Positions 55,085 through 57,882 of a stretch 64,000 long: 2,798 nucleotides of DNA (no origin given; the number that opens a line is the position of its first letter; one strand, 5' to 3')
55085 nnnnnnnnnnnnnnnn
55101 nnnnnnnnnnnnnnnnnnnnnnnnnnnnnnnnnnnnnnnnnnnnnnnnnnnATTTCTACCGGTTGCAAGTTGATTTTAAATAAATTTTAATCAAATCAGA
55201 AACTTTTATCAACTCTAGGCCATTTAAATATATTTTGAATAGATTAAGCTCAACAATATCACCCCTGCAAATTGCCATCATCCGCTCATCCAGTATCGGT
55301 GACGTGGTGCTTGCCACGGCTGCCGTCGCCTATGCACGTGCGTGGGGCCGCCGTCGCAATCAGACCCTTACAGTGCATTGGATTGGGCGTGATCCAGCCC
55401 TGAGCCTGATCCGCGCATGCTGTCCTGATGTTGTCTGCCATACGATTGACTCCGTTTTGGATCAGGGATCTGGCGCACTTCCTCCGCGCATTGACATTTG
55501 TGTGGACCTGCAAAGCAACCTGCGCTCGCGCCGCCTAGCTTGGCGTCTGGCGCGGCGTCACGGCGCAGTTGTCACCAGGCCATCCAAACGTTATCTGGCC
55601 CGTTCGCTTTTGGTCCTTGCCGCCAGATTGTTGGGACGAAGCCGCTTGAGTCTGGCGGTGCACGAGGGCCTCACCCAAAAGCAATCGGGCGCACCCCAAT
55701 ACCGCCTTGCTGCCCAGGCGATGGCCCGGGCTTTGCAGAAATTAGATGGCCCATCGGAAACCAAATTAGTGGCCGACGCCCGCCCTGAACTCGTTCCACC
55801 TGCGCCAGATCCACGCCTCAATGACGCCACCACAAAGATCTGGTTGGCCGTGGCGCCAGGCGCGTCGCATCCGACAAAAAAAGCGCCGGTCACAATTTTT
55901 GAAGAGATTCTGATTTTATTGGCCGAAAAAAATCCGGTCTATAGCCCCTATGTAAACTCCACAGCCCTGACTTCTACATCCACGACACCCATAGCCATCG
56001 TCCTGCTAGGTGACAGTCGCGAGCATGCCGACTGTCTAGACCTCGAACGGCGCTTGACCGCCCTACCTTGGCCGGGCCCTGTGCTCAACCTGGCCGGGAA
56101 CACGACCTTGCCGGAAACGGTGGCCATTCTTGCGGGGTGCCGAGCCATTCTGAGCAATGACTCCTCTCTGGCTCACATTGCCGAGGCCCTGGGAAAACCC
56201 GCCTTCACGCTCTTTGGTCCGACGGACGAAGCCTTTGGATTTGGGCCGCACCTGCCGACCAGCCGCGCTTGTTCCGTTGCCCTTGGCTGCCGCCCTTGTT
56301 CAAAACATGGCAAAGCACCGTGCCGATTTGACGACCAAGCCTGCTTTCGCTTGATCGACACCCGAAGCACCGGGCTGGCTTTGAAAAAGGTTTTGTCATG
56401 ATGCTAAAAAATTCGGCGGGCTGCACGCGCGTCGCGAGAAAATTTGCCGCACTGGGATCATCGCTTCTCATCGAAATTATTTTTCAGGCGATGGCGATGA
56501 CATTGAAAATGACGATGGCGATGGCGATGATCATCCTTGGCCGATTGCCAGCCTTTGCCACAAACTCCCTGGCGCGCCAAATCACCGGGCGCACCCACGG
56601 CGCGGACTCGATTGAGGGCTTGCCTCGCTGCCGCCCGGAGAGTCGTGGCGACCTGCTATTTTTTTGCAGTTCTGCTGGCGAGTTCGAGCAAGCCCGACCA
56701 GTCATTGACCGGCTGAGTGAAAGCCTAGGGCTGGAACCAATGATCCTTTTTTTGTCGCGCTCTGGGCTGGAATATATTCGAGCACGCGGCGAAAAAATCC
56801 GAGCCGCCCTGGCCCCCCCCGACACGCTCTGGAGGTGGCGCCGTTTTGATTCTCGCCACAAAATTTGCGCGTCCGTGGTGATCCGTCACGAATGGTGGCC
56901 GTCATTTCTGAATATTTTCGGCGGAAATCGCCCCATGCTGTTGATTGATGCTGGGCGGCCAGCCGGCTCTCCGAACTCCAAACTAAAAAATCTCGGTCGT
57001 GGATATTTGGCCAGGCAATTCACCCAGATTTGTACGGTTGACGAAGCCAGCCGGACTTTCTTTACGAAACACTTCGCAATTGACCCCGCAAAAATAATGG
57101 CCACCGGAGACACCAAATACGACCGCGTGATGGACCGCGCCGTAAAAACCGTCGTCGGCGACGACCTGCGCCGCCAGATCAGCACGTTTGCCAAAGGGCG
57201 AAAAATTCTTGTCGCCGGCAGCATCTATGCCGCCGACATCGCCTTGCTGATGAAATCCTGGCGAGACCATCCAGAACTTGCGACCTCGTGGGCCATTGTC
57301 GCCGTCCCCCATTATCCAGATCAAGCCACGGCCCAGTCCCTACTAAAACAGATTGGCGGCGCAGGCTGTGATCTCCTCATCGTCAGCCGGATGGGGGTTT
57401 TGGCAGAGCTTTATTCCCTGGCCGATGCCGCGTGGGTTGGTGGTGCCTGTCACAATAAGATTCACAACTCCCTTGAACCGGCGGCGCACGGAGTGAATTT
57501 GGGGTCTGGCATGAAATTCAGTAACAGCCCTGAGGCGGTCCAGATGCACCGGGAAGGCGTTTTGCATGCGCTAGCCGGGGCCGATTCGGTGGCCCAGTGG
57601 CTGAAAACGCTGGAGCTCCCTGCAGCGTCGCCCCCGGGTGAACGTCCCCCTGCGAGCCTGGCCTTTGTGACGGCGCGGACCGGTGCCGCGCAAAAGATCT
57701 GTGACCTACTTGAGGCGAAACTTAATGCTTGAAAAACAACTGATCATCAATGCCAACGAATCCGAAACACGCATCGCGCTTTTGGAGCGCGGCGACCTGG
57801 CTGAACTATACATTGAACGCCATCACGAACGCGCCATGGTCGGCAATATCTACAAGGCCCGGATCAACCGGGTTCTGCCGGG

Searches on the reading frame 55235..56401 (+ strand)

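Call 38: search_protein_families(library=pfam, proteins=[window:55235-56401:+], max_evalue=0.001)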
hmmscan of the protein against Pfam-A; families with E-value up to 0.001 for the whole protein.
window:55235-56401:+ (388 aa): 1 family
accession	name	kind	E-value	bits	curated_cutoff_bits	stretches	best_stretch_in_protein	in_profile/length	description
PF01075.23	Glyco_transf_9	-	6.4e-19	68.7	22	1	253-359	138-240/247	Glycosyltransferase family 9 (heptosyltransferase)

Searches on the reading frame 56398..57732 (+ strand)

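Call 38: search_protein_families(library=pfam, proteins=[window:56398-57732:+], max_evalue=0.001)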
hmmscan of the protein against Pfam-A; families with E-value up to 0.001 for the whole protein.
window:56398-57732:+ (444 aa): 1 family
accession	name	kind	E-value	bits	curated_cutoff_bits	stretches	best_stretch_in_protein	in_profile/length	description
PF04413.22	Glycos_transf_N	-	1.5e-15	57.7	23.9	1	84-243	17-179/179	3-Deoxy-D-manno-octulosonic-acid transferase (kdotransferase)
